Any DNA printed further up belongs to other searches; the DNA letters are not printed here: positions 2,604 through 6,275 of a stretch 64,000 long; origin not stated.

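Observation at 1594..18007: The ebo cluster is sandwiched between two paralogous exported ThuA / PQQ-type dehydrogenase loci with a dedicated cytochrome c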

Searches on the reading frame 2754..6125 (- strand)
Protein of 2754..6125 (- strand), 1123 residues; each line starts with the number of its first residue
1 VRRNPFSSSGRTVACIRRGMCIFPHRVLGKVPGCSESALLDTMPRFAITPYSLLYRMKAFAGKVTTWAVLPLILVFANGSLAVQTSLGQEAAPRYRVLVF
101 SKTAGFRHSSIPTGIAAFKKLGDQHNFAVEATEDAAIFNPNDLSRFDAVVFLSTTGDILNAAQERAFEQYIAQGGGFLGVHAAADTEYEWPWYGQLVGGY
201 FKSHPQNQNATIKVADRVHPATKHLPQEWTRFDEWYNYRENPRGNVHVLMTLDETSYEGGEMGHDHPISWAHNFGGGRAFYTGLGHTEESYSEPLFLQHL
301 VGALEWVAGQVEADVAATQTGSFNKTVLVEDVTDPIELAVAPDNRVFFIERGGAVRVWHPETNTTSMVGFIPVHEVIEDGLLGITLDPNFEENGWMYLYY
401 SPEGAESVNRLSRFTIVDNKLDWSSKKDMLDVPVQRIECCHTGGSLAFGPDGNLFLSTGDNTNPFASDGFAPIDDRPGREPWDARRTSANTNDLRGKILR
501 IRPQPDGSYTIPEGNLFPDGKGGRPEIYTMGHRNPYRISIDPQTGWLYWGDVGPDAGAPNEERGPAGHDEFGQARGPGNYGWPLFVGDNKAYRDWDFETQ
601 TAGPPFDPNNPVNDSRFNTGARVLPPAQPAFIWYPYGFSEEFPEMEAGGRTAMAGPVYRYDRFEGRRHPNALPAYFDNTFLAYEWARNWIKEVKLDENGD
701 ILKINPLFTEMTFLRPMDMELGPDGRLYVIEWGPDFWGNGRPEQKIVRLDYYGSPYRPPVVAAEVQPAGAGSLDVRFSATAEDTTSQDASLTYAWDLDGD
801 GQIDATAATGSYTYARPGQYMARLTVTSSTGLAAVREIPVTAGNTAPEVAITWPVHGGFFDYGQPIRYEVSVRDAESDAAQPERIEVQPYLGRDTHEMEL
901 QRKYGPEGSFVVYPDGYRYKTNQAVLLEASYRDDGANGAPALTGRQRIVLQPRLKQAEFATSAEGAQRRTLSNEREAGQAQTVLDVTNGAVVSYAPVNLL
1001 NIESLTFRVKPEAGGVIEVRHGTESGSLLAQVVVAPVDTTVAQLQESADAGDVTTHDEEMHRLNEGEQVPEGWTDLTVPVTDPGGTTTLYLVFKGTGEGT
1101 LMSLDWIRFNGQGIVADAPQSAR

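Call 3: search_protein_families(library=pfam, proteins=[window:2754-6125:-], max_evalue=0.001)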
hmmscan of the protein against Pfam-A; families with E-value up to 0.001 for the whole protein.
window:2754-6125:- (1123 aa): 5 families
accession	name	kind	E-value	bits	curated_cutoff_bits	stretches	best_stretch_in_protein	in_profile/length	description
PF06283.17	ThuA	-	9.8e-84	281.2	33.4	1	96-307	1-209/209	Trehalose utilisation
PF07995.17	GSDH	-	4.1e-43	148.4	25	1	334-597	3-233/332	Glucose / Sorbosone dehydrogenase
PF18911.6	PKD_4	-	1.3e-11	44.8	27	1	758-834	3-76/85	PKD domain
PF03422.21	CBM_6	-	1.2e-10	42.2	28.9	1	1072-1110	87-124/125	Carbohydrate binding module (family 6)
PF00801.26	PKD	-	8.3e-06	26.2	23.5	1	769-834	11-73/80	PKD domain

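Call 5: search_protein_families(library=ncbifam, proteins=[window:2754-6125:-], max_evalue=0.001)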
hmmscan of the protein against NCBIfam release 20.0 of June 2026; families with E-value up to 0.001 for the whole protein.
window:2754-6125:- (1123 aa): 2 families
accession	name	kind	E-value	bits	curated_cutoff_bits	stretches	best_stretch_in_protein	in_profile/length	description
TIGR03606.1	non_repeat_PQQ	subfamily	8.3e-26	90.8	434.55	1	314-598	11-285/454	glucose/sorbosone family PQQ-dependent dehydrogenase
TIGR02604.1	Piru_Ver_Nterm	subfamily_domain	2.1e-06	27.4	122.2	1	440-732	123-339/367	PVC-type heme-binding CxxCH protein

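Call 27: find_homologous_proteins(query=window:2754-5957:-, max_evalue=1e-30)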
Query window:2754-5957:- (1067 aa): 8000 proteins with E <= 1e-30 among 8000 candidates; the best 120 are listed.
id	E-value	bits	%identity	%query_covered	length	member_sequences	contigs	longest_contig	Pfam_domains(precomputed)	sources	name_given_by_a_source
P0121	0.0e+0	2503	100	100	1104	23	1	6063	PF00801.27,PF06283.18,PF03422.22,PF07995.18,PF18911.7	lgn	-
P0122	0.0e+0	1345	58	98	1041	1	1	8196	PF00801.27,PF06283.18,PF03422.22,PF07995.18,PF18911.7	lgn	-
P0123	0.0e+0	1281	56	98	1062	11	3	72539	PF00801.27,PF06283.18,PF03422.22,PF07995.18,PF18911.7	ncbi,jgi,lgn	jgi:glucose/arabinose dehydrogenase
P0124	0.0e+0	1260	54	98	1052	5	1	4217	PF00801.27,PF06283.18,PF03422.22,PF07995.18,PF18911.7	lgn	-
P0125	0.0e+0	1251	53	98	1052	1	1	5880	PF00801.27,PF06283.18,PF03422.22,PF07995.18,PF18911.7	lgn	-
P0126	0.0e+0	1248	56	89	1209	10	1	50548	PF00801.27,PF07691.18,PF06283.18,PF03422.22,PF07995.18,PF18911.7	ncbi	-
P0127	0.0e+0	1247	57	89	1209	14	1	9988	PF00801.27,PF07691.18,PF06283.18,PF03422.22,PF07995.18,PF18911.7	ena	-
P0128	0.0e+0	1238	54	98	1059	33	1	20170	PF00801.27,PF06283.18,PF03422.22,PF07995.18,PF18911.7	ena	-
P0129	0.0e+0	1233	45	97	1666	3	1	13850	PF21027.4,PF22352.3,PF16820.12,PF00801.27,PF17963.8,PF06283.18,PF03422.22,PF07995.18,PF18911.7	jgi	-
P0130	0.0e+0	1224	57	89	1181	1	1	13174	PF00801.27,PF07691.18,PF06283.18,PF03422.22,PF07995.18,PF18911.7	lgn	-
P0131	0.0e+0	1219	52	98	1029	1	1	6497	PF00801.27,PF24684.2,PF06283.18,PF03422.22,PF07995.18,PF18911.7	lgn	-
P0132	0.0e+0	1219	54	96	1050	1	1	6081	PF00801.27,PF06283.18,PF03422.22,PF07995.18,PF18911.7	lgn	-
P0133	0.0e+0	1218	54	96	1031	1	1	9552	PF00801.27,PF06283.18,PF03422.22,PF07995.18,PF18911.7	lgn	-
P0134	0.0e+0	1211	53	96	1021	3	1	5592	PF00801.27,PF06283.18,PF03422.22,PF07995.18,PF18911.7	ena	-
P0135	0.0e+0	1209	53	96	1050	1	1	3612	PF00801.27,PF06283.18,PF03422.22,PF07995.18,PF18911.7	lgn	-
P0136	0.0e+0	1203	55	96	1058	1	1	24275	PF00801.27,PF06283.18,PF03422.22,PF07995.18,PF18911.7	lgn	-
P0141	0.0e+0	1185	63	75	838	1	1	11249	PF00801.27,PF03422.22,PF07995.18,PF18911.7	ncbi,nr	ncbi:MAG TPA: PQQ-dependent sugar dehydrogenase [Rhodothermales bacterium]|nr:PQQ-dependent sugar de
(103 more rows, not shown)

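Call 28: find_encoding_contigs(protein=P0122, flank=10000, max_places=3)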
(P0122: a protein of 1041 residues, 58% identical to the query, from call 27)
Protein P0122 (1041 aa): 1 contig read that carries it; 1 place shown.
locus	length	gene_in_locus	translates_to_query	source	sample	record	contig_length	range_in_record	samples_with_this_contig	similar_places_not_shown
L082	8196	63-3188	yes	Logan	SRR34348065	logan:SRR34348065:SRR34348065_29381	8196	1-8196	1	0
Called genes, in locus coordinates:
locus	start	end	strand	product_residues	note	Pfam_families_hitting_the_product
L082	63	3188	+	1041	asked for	PF06283:ThuA, PF07995:GSDH, PF00801:PKD, PF18911:PKD_4, PF03422:CBM_6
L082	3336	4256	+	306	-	PF01040:UbiA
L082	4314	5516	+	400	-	PF01761:DHQ_synthase, PF24621:DHQS_C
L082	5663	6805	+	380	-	PF01408:GFO_IDH_MocA, PF02894:GFO_IDH_MocA_C, PF22725:GFO_IDH_MocA_C3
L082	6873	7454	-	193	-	PF00034:Cytochrom_C, PF13442:Cytochrome_CBB3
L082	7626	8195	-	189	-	?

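Call 29: find_encoding_contigs(protein=P0123, flank=10000, max_places=3)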
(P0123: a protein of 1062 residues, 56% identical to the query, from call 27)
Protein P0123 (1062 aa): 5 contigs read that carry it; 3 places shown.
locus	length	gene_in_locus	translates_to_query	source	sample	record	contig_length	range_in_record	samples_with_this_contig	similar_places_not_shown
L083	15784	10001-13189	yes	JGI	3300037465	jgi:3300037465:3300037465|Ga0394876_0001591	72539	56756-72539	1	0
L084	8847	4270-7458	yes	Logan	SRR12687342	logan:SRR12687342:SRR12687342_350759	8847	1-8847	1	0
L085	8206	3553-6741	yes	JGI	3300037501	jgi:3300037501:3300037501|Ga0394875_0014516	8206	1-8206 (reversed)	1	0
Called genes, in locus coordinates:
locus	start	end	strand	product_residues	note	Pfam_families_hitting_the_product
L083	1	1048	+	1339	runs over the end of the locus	PF00668:Condensation, PF00501:AMP-binding, PF13193:AMP-binding_C, PF00550:PP-binding, PF00975:Thioesterase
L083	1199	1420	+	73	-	PF04255:DUF433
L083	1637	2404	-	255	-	PF02633:Creatininase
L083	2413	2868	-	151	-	-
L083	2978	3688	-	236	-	PF06439:3keto-disac_hyd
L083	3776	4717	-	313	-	PF10518:TAT_signal (weak), PF01261:AP_endonuc_2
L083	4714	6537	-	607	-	PF01839:FG-GAP (faint), PF13517:FG-GAP_3, PF07593:UnbV_ASPIC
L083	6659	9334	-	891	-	PF13435:Cytochrome_C554 (faint), PF00515:TPR_1 (faint), PF14559:TPR_19 (weak), PF16918:PknG_TPR (weak), PF13424:TPR_12 (weak), PF13432:TPR_16, PF14559:TPR_19 (weak), PF07719:TPR_2 (weak), +3 more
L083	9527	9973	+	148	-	PF00034:Cytochrom_C, PF13442:Cytochrome_CBB3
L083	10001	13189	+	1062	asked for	PF06283:ThuA, PF07995:GSDH, PF00801:PKD, PF18911:PKD_4, PF03422:CBM_6 (weak)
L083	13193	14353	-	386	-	PF13181:TPR_8 (weak), PF13414:TPR_11 (weak), PF13432:TPR_16 (weak), PF13432:TPR_16, PF14559:TPR_19, PF23914:TPR_CcmH_CycH, PF13432:TPR_16, PF14559:TPR_19, +22 more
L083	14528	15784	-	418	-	?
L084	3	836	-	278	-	?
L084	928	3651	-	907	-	PF13435:Cytochrome_C554 (faint), PF00515:TPR_1 (faint), PF14559:TPR_19 (weak), PF16918:PknG_TPR (weak), PF13424:TPR_12 (weak), PF13432:TPR_16, PF07719:TPR_2 (weak), PF14559:TPR_19 (weak), +3 more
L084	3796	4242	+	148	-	PF00034:Cytochrom_C, PF13442:Cytochrome_CBB3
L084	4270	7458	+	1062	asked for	PF06283:ThuA, PF07995:GSDH, PF00801:PKD, PF18911:PKD_4, PF03422:CBM_6 (weak)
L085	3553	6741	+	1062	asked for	PF06283:ThuA, PF07995:GSDH, PF00801:PKD, PF18911:PKD_4, PF03422:CBM_6 (weak)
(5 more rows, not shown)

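Call 30: find_encoding_contigs(protein=P0126, flank=10000, max_places=3)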
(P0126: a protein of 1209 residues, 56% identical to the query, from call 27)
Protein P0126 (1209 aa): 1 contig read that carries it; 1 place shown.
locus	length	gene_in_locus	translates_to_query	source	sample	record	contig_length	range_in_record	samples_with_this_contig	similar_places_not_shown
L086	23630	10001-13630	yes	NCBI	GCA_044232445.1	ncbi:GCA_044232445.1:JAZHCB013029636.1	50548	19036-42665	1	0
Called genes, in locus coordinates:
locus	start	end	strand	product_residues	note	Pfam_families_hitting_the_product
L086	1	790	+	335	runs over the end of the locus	PF01073:3Beta_HSD, PF01370:Epimerase, PF02719:Polysacc_synt_2, PF04321:RmlD_sub_bind, PF05368:NmrA (faint), PF13460:NAD_binding_10, PF16363:GDP_Man_Dehyd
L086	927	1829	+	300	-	PF01370:Epimerase, PF04321:RmlD_sub_bind, PF01073:3Beta_HSD (weak), PF02719:Polysacc_synt_2 (weak), PF07993:NAD_binding_4 (weak), PF16363:GDP_Man_Dehyd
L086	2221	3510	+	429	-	PF00108:Thiolase_N, PF00109:ketoacyl-synt (weak), PF02803:Thiolase_C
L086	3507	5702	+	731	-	PF00378:ECH_1, PF16113:ECH_2, PF02737:3HCDH_N, PF00725:3HCDH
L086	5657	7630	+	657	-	PF02771:Acyl-CoA_dh_N, PF02770:Acyl-CoA_dh_M, PF11794:HpaB_N (weak), PF00441:Acyl-CoA_dh_1, PF21343:ACAD9-ACADV_C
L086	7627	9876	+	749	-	PF01553:Acyltransferase (weak), PF00561:Abhydrolase_1, PF12146:Hydrolase_4, PF12697:Abhydrolase_6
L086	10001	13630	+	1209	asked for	PF06283:ThuA, PF07995:GSDH, PF00801:PKD, PF18911:PKD_4, PF03422:CBM_6, PF07691:PA14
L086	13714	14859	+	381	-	PF01261:AP_endonuc_2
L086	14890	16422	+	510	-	PF00370:FGGY_N, PF02782:FGGY_C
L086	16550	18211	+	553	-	PF16697:Yop-YscD_cpl, PF00498:FHA, PF07228:SpoIIE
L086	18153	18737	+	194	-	-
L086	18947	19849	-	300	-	PF00480:ROK, PF02685:Glucokinase (weak)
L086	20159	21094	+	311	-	PF04945:YHS (faint), PF12156:ATPase-cat_bd (faint), PF24273:TRASH_HVO_1752_C (faint)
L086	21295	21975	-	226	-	PF13372:Alginate_exp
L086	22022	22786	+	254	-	PF01988:VIT1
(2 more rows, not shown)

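Call 44: search_protein_families(library=pfam, proteins=[L082:5663-6805:+], max_evalue=0.001)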
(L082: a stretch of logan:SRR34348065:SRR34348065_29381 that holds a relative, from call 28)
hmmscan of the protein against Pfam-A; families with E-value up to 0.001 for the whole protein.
L082:5663-6805:+ (380 aa): 4 families
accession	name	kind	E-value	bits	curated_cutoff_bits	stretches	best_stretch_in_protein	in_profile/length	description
PF01408.29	GFO_IDH_MocA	-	7.3e-30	104.6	24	1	50-173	2-120/120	Oxidoreductase family, NAD-binding Rossmann fold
PF22725.1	GFO_IDH_MocA_C3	-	9e-21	74.6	27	1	182-303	2-122/124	GFO/IDH/MocA C-terminal domain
PF02894.22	GFO_IDH_MocA_C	-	1.7e-18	67.7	22.9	1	214-378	30-217/218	Oxidoreductase family, C-terminal alpha/beta domain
PF01118.30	Semialdhyde_dh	-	0.00022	22.1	26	1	51-143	2-94/121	Semialdehyde dehydrogenase, NAD binding domain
